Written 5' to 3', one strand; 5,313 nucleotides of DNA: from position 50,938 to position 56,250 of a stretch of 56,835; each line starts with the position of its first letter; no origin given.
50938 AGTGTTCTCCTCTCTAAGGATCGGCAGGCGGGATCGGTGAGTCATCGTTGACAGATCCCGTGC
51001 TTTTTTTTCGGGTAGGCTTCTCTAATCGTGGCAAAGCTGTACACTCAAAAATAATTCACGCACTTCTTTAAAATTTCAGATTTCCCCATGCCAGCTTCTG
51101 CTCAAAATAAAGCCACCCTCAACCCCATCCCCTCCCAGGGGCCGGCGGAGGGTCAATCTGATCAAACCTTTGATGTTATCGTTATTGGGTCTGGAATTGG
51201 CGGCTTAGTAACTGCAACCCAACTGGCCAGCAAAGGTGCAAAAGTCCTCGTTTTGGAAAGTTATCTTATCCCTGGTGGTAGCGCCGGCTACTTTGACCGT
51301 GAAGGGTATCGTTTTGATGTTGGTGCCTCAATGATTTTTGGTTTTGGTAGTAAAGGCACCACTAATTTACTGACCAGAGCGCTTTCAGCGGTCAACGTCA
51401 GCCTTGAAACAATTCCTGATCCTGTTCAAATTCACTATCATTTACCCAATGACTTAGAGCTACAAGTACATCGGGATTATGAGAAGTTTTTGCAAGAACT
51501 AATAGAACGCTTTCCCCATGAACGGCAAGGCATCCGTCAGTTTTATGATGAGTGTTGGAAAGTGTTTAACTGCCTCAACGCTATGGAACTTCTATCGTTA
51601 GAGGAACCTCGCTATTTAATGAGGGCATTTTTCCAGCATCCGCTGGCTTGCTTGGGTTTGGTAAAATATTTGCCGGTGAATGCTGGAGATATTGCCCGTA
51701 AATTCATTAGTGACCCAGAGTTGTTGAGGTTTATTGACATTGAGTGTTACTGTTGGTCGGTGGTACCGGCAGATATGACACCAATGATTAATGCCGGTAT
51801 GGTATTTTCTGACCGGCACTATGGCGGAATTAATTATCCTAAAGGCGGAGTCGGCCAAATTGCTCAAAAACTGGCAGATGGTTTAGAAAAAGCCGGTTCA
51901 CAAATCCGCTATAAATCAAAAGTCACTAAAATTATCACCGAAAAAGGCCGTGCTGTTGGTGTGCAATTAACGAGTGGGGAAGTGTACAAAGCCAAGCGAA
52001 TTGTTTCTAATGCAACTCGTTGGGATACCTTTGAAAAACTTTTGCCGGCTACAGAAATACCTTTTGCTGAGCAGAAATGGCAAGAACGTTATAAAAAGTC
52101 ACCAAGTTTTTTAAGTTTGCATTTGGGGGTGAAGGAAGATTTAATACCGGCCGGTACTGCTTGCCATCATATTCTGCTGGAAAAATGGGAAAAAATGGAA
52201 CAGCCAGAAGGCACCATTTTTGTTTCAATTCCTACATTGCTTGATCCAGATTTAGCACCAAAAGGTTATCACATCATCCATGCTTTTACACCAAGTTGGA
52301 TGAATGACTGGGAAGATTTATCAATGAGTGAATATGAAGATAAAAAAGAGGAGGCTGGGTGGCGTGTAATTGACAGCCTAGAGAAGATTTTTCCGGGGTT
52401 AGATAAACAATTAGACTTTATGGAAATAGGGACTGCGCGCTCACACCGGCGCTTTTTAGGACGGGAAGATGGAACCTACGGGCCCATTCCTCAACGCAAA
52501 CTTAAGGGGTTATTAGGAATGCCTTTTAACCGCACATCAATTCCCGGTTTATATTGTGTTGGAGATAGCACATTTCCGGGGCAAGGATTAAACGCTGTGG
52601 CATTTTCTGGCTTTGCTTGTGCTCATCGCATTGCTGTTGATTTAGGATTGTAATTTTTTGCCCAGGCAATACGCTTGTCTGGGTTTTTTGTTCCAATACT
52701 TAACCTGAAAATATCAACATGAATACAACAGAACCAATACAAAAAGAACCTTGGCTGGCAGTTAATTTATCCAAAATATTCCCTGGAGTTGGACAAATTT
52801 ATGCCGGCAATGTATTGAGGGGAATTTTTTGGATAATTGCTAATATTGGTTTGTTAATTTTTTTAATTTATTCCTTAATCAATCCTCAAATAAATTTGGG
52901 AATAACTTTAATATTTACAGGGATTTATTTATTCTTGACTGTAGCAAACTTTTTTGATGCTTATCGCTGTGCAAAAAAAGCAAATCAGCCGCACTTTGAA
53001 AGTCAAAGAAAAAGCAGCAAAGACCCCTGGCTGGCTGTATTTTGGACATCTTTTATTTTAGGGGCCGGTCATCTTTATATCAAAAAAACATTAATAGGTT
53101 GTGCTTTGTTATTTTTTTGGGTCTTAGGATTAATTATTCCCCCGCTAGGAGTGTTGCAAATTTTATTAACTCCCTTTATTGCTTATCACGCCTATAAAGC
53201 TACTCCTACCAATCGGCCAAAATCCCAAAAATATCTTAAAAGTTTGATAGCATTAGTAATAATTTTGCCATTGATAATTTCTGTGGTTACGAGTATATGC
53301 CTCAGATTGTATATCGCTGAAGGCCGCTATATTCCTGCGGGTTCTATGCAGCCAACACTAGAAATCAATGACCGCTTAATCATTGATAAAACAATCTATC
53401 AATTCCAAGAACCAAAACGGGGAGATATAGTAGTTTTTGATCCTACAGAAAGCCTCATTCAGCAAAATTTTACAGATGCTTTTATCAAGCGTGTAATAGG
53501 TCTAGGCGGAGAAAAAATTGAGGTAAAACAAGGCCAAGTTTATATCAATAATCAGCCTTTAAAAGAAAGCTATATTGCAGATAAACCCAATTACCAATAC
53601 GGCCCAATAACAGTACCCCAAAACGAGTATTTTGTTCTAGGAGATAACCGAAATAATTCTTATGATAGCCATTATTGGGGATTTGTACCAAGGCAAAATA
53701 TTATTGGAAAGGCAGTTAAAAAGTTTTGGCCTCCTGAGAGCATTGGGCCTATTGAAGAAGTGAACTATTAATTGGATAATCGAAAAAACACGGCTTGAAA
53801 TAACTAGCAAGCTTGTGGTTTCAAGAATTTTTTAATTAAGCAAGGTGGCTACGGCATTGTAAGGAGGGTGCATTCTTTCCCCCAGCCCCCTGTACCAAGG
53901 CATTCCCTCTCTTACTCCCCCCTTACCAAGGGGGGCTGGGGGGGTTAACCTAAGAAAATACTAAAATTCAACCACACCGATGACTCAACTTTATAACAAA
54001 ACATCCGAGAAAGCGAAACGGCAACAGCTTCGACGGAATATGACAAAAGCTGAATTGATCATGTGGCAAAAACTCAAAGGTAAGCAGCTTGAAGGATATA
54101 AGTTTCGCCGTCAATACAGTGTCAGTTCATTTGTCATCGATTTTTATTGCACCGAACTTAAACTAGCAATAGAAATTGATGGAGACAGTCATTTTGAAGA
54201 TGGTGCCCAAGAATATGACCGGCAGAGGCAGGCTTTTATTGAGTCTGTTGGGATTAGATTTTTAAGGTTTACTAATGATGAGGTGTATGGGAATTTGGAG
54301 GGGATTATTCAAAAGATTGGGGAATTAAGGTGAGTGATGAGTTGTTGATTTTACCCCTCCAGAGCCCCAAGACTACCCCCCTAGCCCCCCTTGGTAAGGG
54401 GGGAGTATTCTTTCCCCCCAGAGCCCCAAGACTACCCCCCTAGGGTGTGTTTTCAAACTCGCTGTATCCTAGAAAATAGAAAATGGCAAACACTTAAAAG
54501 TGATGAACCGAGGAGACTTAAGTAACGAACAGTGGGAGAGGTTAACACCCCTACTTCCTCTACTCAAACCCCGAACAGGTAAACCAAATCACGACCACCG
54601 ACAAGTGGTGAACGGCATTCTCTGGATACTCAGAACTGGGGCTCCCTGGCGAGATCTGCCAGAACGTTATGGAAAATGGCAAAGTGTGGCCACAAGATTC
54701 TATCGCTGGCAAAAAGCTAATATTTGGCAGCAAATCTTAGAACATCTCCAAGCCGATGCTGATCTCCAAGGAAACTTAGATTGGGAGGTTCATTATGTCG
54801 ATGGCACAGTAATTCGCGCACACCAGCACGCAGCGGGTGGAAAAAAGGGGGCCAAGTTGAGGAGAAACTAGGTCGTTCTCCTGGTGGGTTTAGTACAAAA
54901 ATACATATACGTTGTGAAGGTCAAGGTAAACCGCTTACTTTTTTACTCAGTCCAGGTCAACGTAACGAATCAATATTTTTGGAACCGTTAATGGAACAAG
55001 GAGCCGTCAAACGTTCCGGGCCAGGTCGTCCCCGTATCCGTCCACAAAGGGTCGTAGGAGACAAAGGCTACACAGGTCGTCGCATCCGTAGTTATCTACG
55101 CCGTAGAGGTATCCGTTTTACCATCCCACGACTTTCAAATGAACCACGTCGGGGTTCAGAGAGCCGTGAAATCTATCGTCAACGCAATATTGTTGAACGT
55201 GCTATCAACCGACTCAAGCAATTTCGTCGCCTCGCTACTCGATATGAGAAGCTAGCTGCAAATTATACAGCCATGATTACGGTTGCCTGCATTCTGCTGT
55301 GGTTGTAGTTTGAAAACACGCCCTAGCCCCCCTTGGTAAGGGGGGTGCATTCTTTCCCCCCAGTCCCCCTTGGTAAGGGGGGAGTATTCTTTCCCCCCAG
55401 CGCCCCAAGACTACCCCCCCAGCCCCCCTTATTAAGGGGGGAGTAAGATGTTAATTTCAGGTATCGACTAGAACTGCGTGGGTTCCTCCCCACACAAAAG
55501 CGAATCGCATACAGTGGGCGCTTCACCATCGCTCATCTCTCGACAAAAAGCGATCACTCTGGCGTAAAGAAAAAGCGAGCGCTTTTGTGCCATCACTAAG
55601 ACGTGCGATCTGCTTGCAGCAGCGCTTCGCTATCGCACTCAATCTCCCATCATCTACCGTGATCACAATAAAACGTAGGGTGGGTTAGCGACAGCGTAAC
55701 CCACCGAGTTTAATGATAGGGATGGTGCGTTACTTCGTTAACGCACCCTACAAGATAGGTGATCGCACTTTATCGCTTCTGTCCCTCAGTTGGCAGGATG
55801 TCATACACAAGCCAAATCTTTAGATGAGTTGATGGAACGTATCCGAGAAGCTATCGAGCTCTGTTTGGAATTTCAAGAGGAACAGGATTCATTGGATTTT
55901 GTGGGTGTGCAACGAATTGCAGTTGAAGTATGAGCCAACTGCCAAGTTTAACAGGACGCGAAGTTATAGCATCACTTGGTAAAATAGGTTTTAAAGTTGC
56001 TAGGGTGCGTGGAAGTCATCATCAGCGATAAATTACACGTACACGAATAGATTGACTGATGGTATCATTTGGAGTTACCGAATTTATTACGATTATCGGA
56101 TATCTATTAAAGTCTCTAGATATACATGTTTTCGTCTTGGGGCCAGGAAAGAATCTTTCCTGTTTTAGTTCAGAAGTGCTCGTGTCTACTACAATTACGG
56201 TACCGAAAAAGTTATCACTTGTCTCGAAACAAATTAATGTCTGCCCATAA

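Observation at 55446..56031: GC-richer foreign-looking segment with two covarying 9-bp hairpins upstream of decayed hicB-hicA remnants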

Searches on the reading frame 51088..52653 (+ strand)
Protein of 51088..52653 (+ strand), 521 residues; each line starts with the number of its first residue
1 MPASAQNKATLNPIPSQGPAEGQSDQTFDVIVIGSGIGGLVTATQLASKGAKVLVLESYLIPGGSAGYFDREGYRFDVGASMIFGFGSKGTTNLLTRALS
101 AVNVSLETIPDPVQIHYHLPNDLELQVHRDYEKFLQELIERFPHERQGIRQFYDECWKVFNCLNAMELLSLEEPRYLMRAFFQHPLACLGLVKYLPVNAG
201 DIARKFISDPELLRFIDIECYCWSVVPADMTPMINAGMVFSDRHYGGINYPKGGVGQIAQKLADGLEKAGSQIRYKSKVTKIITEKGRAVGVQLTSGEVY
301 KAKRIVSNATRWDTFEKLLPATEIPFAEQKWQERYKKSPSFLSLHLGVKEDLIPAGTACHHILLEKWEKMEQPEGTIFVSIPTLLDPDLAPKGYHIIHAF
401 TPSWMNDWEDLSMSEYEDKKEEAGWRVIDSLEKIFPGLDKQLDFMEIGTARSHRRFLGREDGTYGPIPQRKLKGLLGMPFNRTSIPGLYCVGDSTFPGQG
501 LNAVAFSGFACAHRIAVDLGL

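Call 38: list_cluster_members(proteins=[window:51088-52653:+, window:52719-53771:+, window:53980-54333:+, window:56022-56453:-, window:50151-50801:-, window:47699-48565:+, window:55930-56031:+, window:55790-55933:+])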
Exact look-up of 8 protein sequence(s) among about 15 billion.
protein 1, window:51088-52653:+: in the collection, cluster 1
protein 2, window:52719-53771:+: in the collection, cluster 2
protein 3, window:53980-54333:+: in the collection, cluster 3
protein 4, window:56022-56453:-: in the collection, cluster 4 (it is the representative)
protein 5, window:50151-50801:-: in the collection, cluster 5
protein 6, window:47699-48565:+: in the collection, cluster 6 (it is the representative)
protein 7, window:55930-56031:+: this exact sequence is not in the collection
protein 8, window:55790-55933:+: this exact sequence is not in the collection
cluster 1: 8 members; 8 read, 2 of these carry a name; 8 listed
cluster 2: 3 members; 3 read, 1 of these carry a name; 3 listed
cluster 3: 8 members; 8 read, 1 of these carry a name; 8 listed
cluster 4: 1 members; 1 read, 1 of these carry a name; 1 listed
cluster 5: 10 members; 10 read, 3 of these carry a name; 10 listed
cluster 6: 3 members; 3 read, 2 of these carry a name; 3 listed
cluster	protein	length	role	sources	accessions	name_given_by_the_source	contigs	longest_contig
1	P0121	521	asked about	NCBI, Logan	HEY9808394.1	MAG TPA: carotenoid isomerase [Halomicronema sp.]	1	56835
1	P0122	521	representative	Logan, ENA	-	-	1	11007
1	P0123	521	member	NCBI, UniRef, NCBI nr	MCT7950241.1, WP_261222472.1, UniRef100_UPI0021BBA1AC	carotene isomerase [Ancylothrix sp. C2] | carotenoid isomerase n=1 Tax=Ancylothrix sp. D3o TaxID=2953691 RepID=UPI0021BBA1AC | carotenoid isomerase [Ancylothrix sp. D3o]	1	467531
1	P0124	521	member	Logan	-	-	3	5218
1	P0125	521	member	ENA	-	-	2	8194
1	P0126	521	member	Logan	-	-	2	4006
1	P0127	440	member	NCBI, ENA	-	-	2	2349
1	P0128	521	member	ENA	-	-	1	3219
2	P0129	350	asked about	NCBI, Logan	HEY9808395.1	MAG TPA: signal peptidase I [Halomicronema sp.]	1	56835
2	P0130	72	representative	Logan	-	-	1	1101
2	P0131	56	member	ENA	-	-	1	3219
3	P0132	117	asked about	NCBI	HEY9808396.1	MAG TPA: endonuclease domain-containing protein [Halomicronema sp.]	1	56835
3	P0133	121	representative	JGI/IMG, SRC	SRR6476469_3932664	-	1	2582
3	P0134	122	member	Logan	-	-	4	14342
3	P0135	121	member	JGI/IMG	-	-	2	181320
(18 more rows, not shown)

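Call 39: find_encoding_contigs(protein=P0123, flank=10000, max_places=3)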
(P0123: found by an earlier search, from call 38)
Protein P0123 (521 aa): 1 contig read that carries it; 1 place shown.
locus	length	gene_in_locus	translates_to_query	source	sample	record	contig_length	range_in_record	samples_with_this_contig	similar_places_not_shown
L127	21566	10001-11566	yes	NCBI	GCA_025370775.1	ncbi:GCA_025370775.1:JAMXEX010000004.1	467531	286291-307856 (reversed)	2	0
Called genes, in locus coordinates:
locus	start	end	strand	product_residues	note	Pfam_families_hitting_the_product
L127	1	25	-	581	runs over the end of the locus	PF07244:POTRA (weak), PF08479:POTRA_2, PF03865:ShlB, PF01103:Omp85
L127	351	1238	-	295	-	-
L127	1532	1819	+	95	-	-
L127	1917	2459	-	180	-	-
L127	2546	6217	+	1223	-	PF11965:DUF3479, PF02514:CobN-Mg_chel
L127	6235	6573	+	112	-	-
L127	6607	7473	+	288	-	PF08501:Shikimate_dh_N, PF18317:SDH_C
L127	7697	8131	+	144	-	-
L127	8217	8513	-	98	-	PF02325:CCB3_YggT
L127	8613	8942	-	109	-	PF27527:Y2009_N, PF27515:Ssl2009_C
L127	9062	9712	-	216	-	PF14681:UPRTase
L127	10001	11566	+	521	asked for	PF00890:FAD_binding_2 (weak), PF01266:DAO (weak), PF03486:HI0933_like (faint), PF07992:Pyr_redox_2 (faint), PF12831:FAD_oxidored (faint), PF13450:NAD_binding_8, PF01593:Amino_oxidase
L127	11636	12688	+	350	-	PF10502:Peptidase_S26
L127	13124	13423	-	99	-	PF01382:Avidin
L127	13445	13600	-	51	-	-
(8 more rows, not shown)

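Call 69: find_encoding_contigs(protein=P0122, flank=10000, max_places=3)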
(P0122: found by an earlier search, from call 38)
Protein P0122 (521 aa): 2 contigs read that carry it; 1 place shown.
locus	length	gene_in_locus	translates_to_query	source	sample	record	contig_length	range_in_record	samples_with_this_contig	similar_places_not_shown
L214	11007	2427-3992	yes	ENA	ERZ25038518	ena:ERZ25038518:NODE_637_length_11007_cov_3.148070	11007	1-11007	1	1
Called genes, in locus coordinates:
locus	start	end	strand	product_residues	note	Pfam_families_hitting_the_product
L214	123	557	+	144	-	-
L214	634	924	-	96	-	PF02325:CCB3_YggT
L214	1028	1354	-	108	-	PF27527:Y2009_N, PF27515:Ssl2009_C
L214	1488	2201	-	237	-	PF14681:UPRTase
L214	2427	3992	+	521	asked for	PF00890:FAD_binding_2 (weak), PF01266:DAO (weak), PF03486:HI0933_like (faint), PF07992:Pyr_redox_2 (faint), PF12831:FAD_oxidored (faint), PF13450:NAD_binding_8, PF01593:Amino_oxidase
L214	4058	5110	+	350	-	PF10502:Peptidase_S26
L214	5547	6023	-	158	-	PF01382:Avidin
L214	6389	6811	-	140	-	-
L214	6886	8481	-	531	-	PF23914:TPR_CcmH_CycH (faint), PF12895:ANAPC3 (faint), PF13174:TPR_6 (faint), PF13371:TPR_9 (faint), PF14561:TPR_20 (faint), PF21033:RMD1-3 (faint), PF24575:TPR_Slam (faint), PF13432:TPR_16 (weak), +9 more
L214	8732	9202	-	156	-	-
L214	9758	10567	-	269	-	-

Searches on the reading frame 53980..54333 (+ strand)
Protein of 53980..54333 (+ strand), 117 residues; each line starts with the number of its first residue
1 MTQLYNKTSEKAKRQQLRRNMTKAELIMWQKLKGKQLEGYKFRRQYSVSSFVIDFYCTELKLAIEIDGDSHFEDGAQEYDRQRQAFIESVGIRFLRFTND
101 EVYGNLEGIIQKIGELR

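Call 11: search_protein_families(library=pfam, proteins=[window:53980-54333:+], max_evalue=0.1)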
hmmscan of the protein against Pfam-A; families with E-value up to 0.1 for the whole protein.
window:53980-54333:+ (117 aa): 3 families
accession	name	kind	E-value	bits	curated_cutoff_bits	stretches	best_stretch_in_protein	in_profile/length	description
PF04480.18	DUF559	-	3.3e-32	111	20.6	1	11-113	4-104/109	Protein of unknown function (DUF559)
PF18741.7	MTES_1575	-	5.6e-12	46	38.2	1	38-113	12-92/96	REase_MTES_1575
PF10881.14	DUF2726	-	2.3e-05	24.5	24.7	1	59-105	70-116/126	Protein of unknown function (DUF2726)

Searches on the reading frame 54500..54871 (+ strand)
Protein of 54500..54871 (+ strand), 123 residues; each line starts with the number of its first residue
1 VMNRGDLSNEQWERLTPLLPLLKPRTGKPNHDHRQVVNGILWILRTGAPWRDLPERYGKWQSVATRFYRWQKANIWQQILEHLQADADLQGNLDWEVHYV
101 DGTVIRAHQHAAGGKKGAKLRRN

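Call 11: search_protein_families(library=pfam, proteins=[window:54500-54871:+], max_evalue=0.1)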
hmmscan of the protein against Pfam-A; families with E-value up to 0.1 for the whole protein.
window:54500-54871:+ (123 aa): 1 family
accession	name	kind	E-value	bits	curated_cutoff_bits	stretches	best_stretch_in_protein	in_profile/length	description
PF13340.11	DUF4096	-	1.4e-30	105.8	34.3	1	7-79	1-75/76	Putative transposase of IS4/5 family (DUF4096)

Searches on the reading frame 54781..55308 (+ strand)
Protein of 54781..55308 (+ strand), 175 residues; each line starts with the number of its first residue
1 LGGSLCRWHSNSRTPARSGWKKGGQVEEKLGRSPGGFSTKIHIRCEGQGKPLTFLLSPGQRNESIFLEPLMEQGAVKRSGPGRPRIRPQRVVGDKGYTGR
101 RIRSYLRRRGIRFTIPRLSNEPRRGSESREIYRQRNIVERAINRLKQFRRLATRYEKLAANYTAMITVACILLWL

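Call 11: search_protein_families(library=pfam, proteins=[window:54781-55308:+], max_evalue=0.1)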
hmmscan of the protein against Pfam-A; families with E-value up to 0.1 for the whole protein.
window:54781-55308:+ (175 aa): 4 families
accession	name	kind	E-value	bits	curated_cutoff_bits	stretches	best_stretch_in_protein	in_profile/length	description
PF01609.27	DDE_Tnp_1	-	3.1e-19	70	23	1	37-174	36-200/200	Transposase DDE domain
PF13586.12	DDE_Tnp_1_2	-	1.9e-14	54.3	29.2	1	91-175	1-85/86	Transposase DDE domain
PF13359.12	DDE_Tnp_4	-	3.9e-08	33.5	24.8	1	89-172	76-156/158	DDE superfamily endonuclease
PF13612.12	DDE_Tnp_1_3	-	0.0087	16.5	27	1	90-151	84-147/155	Transposase DDE domain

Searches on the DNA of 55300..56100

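Call 55: search_rna_families(source=window, start=55300, end=56100, threshold=evalue, max_evalue=5)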
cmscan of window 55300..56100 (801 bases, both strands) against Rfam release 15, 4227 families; matches with E-value up to 5: 7.
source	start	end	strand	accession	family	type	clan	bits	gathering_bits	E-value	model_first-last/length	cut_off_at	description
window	55366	55437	-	RF03247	mir-1324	Gene; miRNA;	-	19.2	70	0.7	1-91/91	no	mir-1324 microRNA precursor family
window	55541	55586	-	RF02847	Ref64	Gene; sRNA;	-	17.7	44.3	2.2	1-69/69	no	Enterococcus sRNA 64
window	55321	55392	+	RF02837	anti-hemB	Gene; sRNA;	-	17.1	49.5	0.28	1-81/81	no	Burkholderia RNA 7 (anti-hemB)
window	56061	56100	-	RF03102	RAGATH-33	Gene; sRNA;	-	16.6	120.4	1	75-113/113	5'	RAGATH-33 RNA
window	55365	55440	-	RF02022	mir-1275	Gene; miRNA;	-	16.5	71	2.6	1-78/78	no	mir-1275 microRNA precursor family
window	55387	55443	-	RF01522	TB10Cs1H1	Gene; snRNA; snoRNA; HACA-box;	-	15.5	45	4.3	1-71/71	no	Trypanosomatid snoRNA TB10Cs1H1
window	55327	55421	-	RF02151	MIMT1_1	Gene; lncRNA;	-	15.1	45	3.3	1-88/88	no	MER1 repeat containing imprinted transcript 1 conserved region 1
